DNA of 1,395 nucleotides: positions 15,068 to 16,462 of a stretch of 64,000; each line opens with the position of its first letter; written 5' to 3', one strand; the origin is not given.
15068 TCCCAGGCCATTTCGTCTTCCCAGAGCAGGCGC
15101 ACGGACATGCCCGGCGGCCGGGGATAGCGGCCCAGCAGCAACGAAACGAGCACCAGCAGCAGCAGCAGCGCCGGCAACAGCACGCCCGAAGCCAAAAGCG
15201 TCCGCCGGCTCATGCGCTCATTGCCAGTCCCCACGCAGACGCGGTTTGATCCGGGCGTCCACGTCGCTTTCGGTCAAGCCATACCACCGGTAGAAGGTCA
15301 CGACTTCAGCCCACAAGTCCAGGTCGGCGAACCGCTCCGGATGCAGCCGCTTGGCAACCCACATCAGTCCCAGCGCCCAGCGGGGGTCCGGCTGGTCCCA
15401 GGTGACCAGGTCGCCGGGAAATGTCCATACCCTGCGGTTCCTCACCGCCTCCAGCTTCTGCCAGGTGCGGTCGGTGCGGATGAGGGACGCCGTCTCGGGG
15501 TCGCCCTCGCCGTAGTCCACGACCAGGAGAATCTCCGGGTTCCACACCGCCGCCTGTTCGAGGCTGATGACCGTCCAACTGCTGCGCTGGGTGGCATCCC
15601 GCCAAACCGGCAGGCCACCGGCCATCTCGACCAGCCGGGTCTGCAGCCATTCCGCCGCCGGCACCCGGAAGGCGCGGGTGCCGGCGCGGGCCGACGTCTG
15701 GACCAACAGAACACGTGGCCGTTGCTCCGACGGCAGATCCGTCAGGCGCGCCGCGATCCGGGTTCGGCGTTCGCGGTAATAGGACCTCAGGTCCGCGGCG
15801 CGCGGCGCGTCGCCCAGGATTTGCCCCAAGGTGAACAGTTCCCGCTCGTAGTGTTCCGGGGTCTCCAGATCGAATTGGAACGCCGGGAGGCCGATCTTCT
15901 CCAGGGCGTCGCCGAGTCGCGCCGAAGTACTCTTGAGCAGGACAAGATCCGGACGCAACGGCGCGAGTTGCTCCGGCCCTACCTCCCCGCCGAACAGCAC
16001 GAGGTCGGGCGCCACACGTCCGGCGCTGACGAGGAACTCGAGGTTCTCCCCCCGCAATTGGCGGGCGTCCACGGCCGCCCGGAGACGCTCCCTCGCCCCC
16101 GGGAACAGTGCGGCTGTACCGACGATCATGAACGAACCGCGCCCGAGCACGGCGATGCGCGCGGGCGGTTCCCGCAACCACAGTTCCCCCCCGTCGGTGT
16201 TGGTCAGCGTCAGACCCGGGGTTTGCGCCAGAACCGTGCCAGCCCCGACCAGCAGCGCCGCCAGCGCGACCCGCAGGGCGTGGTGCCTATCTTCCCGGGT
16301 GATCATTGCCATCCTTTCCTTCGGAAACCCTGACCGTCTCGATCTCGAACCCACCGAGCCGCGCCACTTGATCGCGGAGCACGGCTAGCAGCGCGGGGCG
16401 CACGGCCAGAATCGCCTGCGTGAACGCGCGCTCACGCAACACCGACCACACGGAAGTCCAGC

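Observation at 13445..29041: A 15.6-kb, 15-gene, single-strand string with serial start/stop overlaps: enzyme, maturation, regulator, surface proteins and importer in one unit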

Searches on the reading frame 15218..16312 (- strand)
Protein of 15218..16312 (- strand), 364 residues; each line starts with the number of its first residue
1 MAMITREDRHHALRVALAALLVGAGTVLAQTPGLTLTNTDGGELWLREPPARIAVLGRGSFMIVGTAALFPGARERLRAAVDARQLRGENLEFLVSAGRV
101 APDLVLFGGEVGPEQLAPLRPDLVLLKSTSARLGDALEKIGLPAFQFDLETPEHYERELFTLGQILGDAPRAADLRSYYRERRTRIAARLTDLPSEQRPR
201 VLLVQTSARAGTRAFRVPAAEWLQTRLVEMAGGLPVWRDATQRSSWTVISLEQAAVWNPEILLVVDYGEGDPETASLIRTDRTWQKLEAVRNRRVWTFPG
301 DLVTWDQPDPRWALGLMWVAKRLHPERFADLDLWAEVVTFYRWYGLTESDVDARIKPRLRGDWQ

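Call 6: search_protein_families(library=pfam, proteins=[window:15218-16312:-], max_evalue=0.01)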
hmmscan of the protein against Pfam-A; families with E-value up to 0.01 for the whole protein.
window:15218-16312:- (364 aa): 1 family
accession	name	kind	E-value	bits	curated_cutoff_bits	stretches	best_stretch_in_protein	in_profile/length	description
PF01497.23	Peripla_BP_2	-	1.4e-16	61.1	27.5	1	110-301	48-234/235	Periplasmic binding protein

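Call 8: search_protein_families(library=ncbifam, proteins=[window:15218-16312:-], max_evalue=0.01)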
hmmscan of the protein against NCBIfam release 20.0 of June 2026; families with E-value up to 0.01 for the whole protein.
window:15218-16312:- (364 aa): 7 families
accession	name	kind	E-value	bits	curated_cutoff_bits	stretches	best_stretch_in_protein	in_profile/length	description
TIGR03659.1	IsdE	equivalog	1.1e-09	37.9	298.65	1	114-297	88-266/292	heme ABC transporter substrate-binding protein IsdE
TIGR04281.1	peripla_PGF_1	equivalog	5.3e-09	35.7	325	1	111-331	71-272/330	PGF-CTERM-anchored ABC transporter substrate-binding protein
NF008501.1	PRK11411.1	subfamily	1.1e-05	24.5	320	1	114-298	95-269/303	Fe(3+) dicitrate ABC transporter substrate-binding protein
NF010649.0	PRK14048.1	equivalog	0.00067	18.9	374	1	34-204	32-212/374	ferrichrome/ferrioxamine B periplasmic transporter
TIGR01508.1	rib_reduct_arch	equivalog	0.0012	18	186.45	1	8-55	31-73/210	2,5-diamino-6-(ribosylamino)-4(3H)-pyrimidinone 5'-phosphate reductase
TIGR00227.1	ribD_Cterm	domain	0.0025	17.4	150.15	1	9-53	35-76/216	riboflavin-specific deaminase C-terminal domain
NF049932.1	TranspRegBtr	equivalog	0.0094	14.5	900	0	244-300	446-503/531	bacillibactin transport transcriptional regulator Btr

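Call 10: search_solved_structures(query=window:15218-16312:-, max_evalue=0.01)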
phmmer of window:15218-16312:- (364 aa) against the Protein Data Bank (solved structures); distinct sequences matched with E-value up to 0.01: 13.
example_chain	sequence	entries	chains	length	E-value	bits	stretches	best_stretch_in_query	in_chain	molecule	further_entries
4ovk_A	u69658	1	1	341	5.6e-23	84.8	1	111-353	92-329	Periplasmic binding protein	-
4hn9_A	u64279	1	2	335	6.9e-19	71.3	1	34-347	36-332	Iron complex transport system substrate-binding protein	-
3psa_A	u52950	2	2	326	6.3e-15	58.3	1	101-345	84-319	protein HI_1472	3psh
4pag_A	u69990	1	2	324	5.1e-12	48.7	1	115-352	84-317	Periplasmic binding protein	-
4mo9_A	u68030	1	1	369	2.5e-08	36.6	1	107-342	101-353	Periplasmic binding protein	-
5fly_A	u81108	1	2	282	9.7e-05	24.8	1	112-306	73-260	Ferrichrome ABC transporter substrate-binding protein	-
9ht5_A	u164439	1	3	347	0.00026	23.4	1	110-271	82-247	Periplasmic substrate-binding transport protein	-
9hrj_A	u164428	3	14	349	0.00027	23.3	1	110-271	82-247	Periplasmic substrate-binding transport protein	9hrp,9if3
4ino_A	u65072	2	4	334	0.00033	23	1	218-352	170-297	Nickel (II) ABC transporter, periplasmic nickel-binding protein | Iron (III) ABC transporter, periplasmic iron-binding protein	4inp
4ls3_A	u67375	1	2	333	0.00037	22.9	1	223-352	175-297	Nickel (III) ABC transporter, periplasmic iron-bindin gprotein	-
5joq_A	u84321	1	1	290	0.0033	19.7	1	106-301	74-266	Lmo2184 protein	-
4m7o_A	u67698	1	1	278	0.0044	19.4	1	113-316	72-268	Iron-binding protein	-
3eiw_A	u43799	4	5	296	0.0065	18.8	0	245-299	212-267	HtsA protein | Ferrichrome ABC transporter lipoprotein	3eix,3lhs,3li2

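Call 35: find_homologous_proteins(query=window:15218-16312:-)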
Query window:15218-16312:- (364 aa): 25 proteins with E <= 0.001 among 8000 candidates.
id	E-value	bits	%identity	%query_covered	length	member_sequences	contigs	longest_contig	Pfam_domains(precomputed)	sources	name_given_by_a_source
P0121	6.3e-237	804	100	99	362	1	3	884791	PF01497.24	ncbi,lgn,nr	ncbi:MAG: ABC transporter substrate-binding protein [Verrucomicrobia bacterium]|nr:ABC transporter s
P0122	2.2e-168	578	71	99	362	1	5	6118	PF01497.24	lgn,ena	-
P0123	5.4e-167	574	74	96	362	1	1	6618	PF01497.24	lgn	-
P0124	9.1e-165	566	72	95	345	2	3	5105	PF01497.24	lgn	-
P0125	3.2e-163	561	69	99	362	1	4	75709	PF01497.24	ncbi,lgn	-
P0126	3.2e-161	555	69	99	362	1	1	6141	PF01497.24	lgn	-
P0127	6.4e-161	554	70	98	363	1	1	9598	PF01497.24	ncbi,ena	-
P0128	1.2e-160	553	71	96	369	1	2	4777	PF01497.24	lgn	-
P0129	5.5e-158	544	69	97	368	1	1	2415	PF01497.24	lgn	-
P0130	1.1e-155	536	69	98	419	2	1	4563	PF01497.24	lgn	-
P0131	1.8e-153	529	66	98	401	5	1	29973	PF01497.24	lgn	-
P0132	3.2e-99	351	48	96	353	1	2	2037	PF01497.24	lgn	-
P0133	9.7e-79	283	43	90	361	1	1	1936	PF01497.24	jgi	jgi:iron complex transport system substrate-binding protein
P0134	1.1e-67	247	41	94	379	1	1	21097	PF01497.24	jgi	jgi:iron complex transport system substrate-binding protein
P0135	9.8e-66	240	38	90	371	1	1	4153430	PF01497.24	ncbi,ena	-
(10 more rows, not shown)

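Call 36: find_encoding_contigs(protein=P0125, flank=10000, max_places=2)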
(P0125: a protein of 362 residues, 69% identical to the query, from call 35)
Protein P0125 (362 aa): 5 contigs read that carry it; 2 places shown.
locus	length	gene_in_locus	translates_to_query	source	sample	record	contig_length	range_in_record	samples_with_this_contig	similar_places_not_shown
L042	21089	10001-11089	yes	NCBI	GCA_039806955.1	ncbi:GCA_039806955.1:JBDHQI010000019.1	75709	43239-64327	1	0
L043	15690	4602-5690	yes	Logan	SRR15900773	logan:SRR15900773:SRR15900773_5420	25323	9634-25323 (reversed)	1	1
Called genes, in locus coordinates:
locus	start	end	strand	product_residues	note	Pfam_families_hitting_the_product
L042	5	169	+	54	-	-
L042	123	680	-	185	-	PF01475:FUR, PF12840:HTH_20 (faint)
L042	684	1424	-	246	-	PF02535:Zip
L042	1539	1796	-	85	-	PF01084:Ribosomal_S18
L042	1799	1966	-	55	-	PF00471:Ribosomal_L33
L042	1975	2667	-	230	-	PF01258:zf-dskA_traR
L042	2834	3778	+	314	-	PF00069:Pkinase, PF07714:PK_Tyr_Ser-Thr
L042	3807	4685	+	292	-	PF00795:CN_hydrolase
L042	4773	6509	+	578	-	PF00920:ILVD_EDD_N, PF24877:ILV_EDD_C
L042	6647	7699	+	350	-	PF01381:HTH_3, PF13443:HTH_26, PF13560:HTH_31, PF12844:HTH_19 (weak), PF12727:PBP_like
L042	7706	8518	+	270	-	PF07963:N_methyl (weak), PF07596:SBP_bac_10 (faint)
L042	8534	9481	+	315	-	-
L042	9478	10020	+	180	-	PF03266:NTPase_1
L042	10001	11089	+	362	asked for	PF01497:Peripla_BP_2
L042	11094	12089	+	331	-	PF01032:FecCD, PF00950:ABC-3 (weak)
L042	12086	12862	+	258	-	PF00005:ABC_tran, PF02463:SMC_N (weak), PF13304:AAA_21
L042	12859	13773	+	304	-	PF13489:Methyltransf_23, PF08241:Methyltransf_11 (weak), PF08242:Methyltransf_12 (weak), PF13649:Methyltransf_25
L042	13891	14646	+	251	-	PF00106:adh_short, PF08659:KR, PF13561:adh_short_C2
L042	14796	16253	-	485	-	PF01261:AP_endonuc_2 (weak), PF27526:XylA2_C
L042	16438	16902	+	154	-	-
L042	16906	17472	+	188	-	PF00117:GATase, PF07722:Peptidase_C26 (weak)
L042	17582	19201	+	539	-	PF00884:Sulfatase, PF16347:SGSH_C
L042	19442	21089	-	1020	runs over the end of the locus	PF07517:SecA_DEAD, PF01043:SecA_PP_bind, PF21090:P-loop_SecA, PF07516:SecA_SW, PF02810:SEC-C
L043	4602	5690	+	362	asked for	PF01497:Peripla_BP_2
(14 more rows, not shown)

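Call 37: find_encoding_contigs(protein=P0131, flank=10000, max_places=2)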
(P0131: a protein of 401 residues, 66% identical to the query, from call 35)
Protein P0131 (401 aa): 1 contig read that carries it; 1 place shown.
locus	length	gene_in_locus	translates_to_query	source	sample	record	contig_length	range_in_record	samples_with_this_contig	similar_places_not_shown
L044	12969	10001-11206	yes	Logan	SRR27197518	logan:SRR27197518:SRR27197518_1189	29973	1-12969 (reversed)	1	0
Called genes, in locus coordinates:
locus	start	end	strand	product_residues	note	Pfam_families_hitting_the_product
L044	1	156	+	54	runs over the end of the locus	-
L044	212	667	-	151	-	PF01475:FUR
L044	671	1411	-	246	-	PF02535:Zip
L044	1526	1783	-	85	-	PF01084:Ribosomal_S18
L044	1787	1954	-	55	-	PF00471:Ribosomal_L33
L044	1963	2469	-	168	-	PF01258:zf-dskA_traR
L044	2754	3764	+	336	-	PF00069:Pkinase, PF07714:PK_Tyr_Ser-Thr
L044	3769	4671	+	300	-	PF00795:CN_hydrolase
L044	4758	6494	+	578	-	PF00920:ILVD_EDD_N, PF24877:ILV_EDD_C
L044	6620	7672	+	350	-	PF01381:HTH_3, PF13443:HTH_26, PF13560:HTH_31, PF12844:HTH_19 (weak), PF12727:PBP_like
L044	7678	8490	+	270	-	PF07963:N_methyl (weak), PF07596:SBP_bac_10 (weak)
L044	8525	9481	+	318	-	-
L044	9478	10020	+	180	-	PF03266:NTPase_1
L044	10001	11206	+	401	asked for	PF01497:Peripla_BP_2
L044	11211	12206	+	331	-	PF01032:FecCD, PF00950:ABC-3 (weak)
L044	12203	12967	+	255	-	?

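Call 38: find_encoding_contigs(protein=P0135, flank=8000, max_places=1)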
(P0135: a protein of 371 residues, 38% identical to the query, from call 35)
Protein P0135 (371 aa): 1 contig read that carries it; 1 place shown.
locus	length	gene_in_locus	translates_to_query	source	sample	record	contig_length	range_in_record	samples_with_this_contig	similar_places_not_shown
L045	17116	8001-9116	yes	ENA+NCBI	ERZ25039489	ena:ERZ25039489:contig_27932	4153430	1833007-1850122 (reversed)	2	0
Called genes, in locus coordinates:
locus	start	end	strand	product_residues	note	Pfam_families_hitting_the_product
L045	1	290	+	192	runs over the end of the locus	PF06496:DUF1097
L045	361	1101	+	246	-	PF13938:DUF4213, PF04016:DUF364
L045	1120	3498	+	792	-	PF14691:Fer4_20, PF07992:Pyr_redox_2, PF01593:Amino_oxidase (weak), PF13450:NAD_binding_8, PF02754:CCG (faint), PF13183:Fer4_8 (weak), PF13534:Fer4_17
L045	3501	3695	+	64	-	PF24292:DUF7479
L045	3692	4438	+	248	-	PF08241:Methyltransf_11, PF08242:Methyltransf_12 (weak), PF13649:Methyltransf_25, PF13847:Methyltransf_31 (weak)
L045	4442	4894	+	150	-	PF09719:C_GCAxxG_C_C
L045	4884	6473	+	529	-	PF23545:Zn_ribbon_HMPTM, PF04055:Radical_SAM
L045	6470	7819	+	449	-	PF00501:AMP-binding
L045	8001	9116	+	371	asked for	PF01497:Peripla_BP_2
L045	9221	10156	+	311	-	PF01032:FecCD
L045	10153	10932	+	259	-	PF00005:ABC_tran, PF02463:SMC_N (faint), PF13304:AAA_21 (weak)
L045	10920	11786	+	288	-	PF13489:Methyltransf_23 (faint), PF02475:TRM5-TYW2_MTfase (weak), PF13649:Methyltransf_25, PF13847:Methyltransf_31, PF08241:Methyltransf_11, PF08242:Methyltransf_12 (faint)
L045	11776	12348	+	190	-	PF03266:NTPase_1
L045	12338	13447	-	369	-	PF02625:XdhC_CoxI, PF13478:XdhC_C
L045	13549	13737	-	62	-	PF00037:Fer4 (weak), PF12837:Fer4_6 (faint), PF13237:Fer4_10 (weak), PF12797:Fer4_2 (faint), PF12838:Fer4_7 (weak), PF13187:Fer4_9 (weak), PF12798:Fer4_3 (faint)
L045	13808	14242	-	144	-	PF13534:Fer4_17 (faint), PF12838:Fer4_7 (weak), PF13187:Fer4_9, PF00037:Fer4 (weak), PF12837:Fer4_6 (weak), PF13237:Fer4_10, PF14697:Fer4_21, PF12838:Fer4_7, +3 more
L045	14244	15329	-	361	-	PF00374:NiFeSe_Hases, PF00346:Complex1_49kDa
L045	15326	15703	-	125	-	PF00329:Complex1_30kDa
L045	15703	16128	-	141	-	PF01058:Oxidored_q6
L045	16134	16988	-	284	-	PF00146:NADHdh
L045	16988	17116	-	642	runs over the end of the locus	PF00662:Proton_antipo_N, PF00361:Proton_antipo_M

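Call 48: search_protein_families(library=ncbifam, proteins=[L042:6647-7699:+, L042:12859-13773:+, L042:8534-9481:+], max_evalue=0.01)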
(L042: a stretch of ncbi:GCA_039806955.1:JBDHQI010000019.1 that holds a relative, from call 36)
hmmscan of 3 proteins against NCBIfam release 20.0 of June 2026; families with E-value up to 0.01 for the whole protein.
L042:6647-7699:+ (350 aa): 8 families
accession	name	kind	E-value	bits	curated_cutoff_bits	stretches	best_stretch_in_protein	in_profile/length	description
NF011068.0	PRK14498.1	equivalog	1.3e-20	73.1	534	1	146-348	432-644/647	molybdopterin biosynthesis protein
TIGR03070.1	couple_hipB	subfamily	5e-07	29.6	71.65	1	11-57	8-54/58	type II toxin-antitoxin system Y4mF family antitoxin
NF041951.1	phage_RstR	subfamily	2.7e-05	24.4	80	1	13-67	10-64/108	RstR family transcriptional repressor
NF007408.0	PRK09943.1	equivalog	4.9e-05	23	211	1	10-68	12-70/185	HTH-type transcriptional regulator PuuR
NF007271.0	PRK09726.1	equivalog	5.5e-05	23.1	79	1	14-64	21-71/88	type II toxin-antitoxin system antitoxin HipB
NF007257.0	PRK09706.1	subfamily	0.00015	21.6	101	1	10-63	10-63/135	transcriptional repressor DicA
TIGR00270.2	TIGR00270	equivalog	0.00016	21.6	110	1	12-63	82-133/159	multiprotein bridging factor aMBF1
NF006015.0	PRK08154.1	subfamily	0.0027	16.9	204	1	10-69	35-94/314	anaerobic benzoate catabolism transcriptional regulator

L042:12859-13773:+ (304 aa): 17 families
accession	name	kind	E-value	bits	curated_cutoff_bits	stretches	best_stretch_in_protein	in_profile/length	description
NF043040.1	corrin_prot_MT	hypoth_equivalog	5.1e-09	35.9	180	1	64-124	34-95/216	corrinoid protein-associated methyltransferase CpaM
TIGR02072.1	BioC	equivalog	1.4e-06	28.3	184.95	1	41-238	5-198/244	malonyl-ACP O-methyltransferase BioC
TIGR02021.1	BchM-ChlM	equivalog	1.8e-06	27.5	158.9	1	54-173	36-157/218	magnesium protoporphyrin IX methyltransferase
TIGR01444.1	fkbM_fam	subfamily_domain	2.2e-06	28.2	37.7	1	73-117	1-47/143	FkbM family methyltransferase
NF041820.1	daptide_MTase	equivalog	2.7e-06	27.1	175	1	71-116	37-82/243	daptide-type RiPP biosynthesis methyltransferase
NF007610.0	PRK10258.1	equivalog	1.5e-05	24.4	342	1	41-114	17-86/251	malonyl-ACP O-methyltransferase BioC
NF012223.0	erm_F_23S_MT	exception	6e-05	22.5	575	1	67-149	30-109/266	23S rRNA (adenine(2058)-N(6))-methyltransferase Erm(F)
TIGR02469.1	CbiT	equivalog_domain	0.00014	22.2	78.3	1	62-126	11-77/124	precorrin-6Y C5,15-methyltransferase (decarboxylating) subunit CbiT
NF000499.2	Erm23S_rRNA_broad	equivalog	0.00014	21.3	212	1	64-115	17-68/244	23S ribosomal RNA methyltransferase Erm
TIGR01983.1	UbiG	equivalog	0.0003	20.2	102.95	1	67-104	46-83/228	bifunctional 2-polyprenyl-6-hydroxyphenol methylase/3-demethylubiquinol 3-O-methyltransferase UbiG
NF004851.0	PRK06202.1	equivalog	0.00041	19.8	243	1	58-199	48-197/237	hypothetical protein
NF008405.0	PRK11207.1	equivalog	0.00062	19.3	218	1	62-116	22-76/198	tellurite resistance methyltransferase TehB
NF000337.1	erm_SHROVE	exception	0.0013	18.1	320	1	57-148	15-103/248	ErmE/ErmH/ErmO/ErmR family 23S rRNA (adenine(2058)-N(6))-methyltransferase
NF045882.1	PLipidMtase_Leg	equivalog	0.0016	18.2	390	1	52-124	26-95/207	phospholipid N-methyltransferase PmtA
TIGR00755.1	ksgA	equivalog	0.002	17.5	171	1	58-114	18-73/256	16S rRNA (adenine(1518)-N(6)/adenine(1519)-N(6))-dimethyltransferase RsmA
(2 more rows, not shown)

L042:8534-9481:+ (315 aa): 0 families

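Call 59: find_encoding_contigs(protein=P0123, flank=10000, max_places=2)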
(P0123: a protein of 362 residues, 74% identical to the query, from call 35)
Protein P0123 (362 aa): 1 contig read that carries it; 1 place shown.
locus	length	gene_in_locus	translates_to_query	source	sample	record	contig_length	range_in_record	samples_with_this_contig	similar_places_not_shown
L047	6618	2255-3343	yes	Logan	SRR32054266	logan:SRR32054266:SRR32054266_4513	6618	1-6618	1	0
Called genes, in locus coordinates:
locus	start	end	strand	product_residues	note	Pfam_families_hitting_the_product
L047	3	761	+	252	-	?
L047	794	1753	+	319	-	-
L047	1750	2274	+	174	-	PF03266:NTPase_1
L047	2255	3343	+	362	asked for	PF01497:Peripla_BP_2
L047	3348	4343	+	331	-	PF01032:FecCD, PF00950:ABC-3 (weak)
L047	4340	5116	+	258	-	PF00005:ABC_tran, PF13304:AAA_21, PF02463:SMC_N (weak)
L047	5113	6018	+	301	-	PF13489:Methyltransf_23, PF00398:RrnaAD (weak), PF08241:Methyltransf_11 (weak), PF08242:Methyltransf_12 (weak), PF13649:Methyltransf_25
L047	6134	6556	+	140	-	PF08859:DGC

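Call 60: find_encoding_contigs(protein=P0127, flank=10000, max_places=2)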
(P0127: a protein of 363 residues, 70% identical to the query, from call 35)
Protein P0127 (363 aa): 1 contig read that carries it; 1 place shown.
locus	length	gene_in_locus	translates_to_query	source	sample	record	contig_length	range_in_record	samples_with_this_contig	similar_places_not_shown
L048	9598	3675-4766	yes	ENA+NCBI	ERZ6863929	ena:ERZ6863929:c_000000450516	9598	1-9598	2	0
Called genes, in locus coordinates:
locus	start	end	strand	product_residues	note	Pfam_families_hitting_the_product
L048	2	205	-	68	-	?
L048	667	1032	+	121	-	PF00126:HTH_1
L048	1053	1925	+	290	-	PF07963:N_methyl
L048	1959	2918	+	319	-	-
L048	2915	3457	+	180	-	PF03266:NTPase_1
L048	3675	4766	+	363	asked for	PF01497:Peripla_BP_2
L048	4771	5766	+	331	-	PF01032:FecCD, PF00950:ABC-3 (weak)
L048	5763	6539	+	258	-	PF00005:ABC_tran, PF02463:SMC_N (faint), PF13175:AAA_15 (faint), PF13304:AAA_21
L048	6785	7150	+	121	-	PF12840:HTH_20 (weak), PF01022:HTH_5, PF13551:HTH_29 (faint)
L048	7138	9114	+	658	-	PF01451:LMWPc, PF01135:PCMT, PF13489:Methyltransf_23, PF01209:Ubie_methyltran, PF08241:Methyltransf_11, PF08242:Methyltransf_12, PF13649:Methyltransf_25, PF13847:Methyltransf_31, +2 more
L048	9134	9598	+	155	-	?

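Call 61: find_encoding_contigs(protein=P0122, flank=10000, max_places=3)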
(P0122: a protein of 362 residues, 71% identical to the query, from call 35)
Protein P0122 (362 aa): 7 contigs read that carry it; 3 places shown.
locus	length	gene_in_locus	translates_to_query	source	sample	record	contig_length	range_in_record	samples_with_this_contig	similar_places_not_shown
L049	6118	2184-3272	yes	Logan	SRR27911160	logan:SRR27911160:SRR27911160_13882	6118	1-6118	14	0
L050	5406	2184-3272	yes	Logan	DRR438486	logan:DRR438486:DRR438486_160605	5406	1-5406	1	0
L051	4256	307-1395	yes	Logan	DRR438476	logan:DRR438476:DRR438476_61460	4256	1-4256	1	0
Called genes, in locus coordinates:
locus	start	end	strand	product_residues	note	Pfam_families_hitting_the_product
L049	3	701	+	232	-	?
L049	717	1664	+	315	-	-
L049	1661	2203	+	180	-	PF03266:NTPase_1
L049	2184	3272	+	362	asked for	PF01497:Peripla_BP_2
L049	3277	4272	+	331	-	PF01032:FecCD, PF00950:ABC-3 (weak)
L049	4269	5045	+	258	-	PF00005:ABC_tran, PF02463:SMC_N (weak), PF13304:AAA_21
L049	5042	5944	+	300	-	PF13489:Methyltransf_23, PF08241:Methyltransf_11 (weak), PF08242:Methyltransf_12, PF13649:Methyltransf_25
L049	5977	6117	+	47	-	?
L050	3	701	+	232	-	?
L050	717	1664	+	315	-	-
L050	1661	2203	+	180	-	PF03266:NTPase_1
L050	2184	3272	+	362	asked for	PF01497:Peripla_BP_2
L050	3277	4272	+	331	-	PF01032:FecCD, PF00950:ABC-3 (weak)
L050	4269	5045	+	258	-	PF00005:ABC_tran, PF02463:SMC_N (weak), PF13304:AAA_21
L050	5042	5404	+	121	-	?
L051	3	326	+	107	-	?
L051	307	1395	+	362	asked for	PF01497:Peripla_BP_2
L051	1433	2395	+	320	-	PF01032:FecCD, PF00950:ABC-3 (weak)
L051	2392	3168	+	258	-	PF00005:ABC_tran, PF02463:SMC_N (weak), PF13304:AAA_21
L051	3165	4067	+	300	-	PF13489:Methyltransf_23, PF08241:Methyltransf_11 (weak), PF08242:Methyltransf_12, PF13649:Methyltransf_25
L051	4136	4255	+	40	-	?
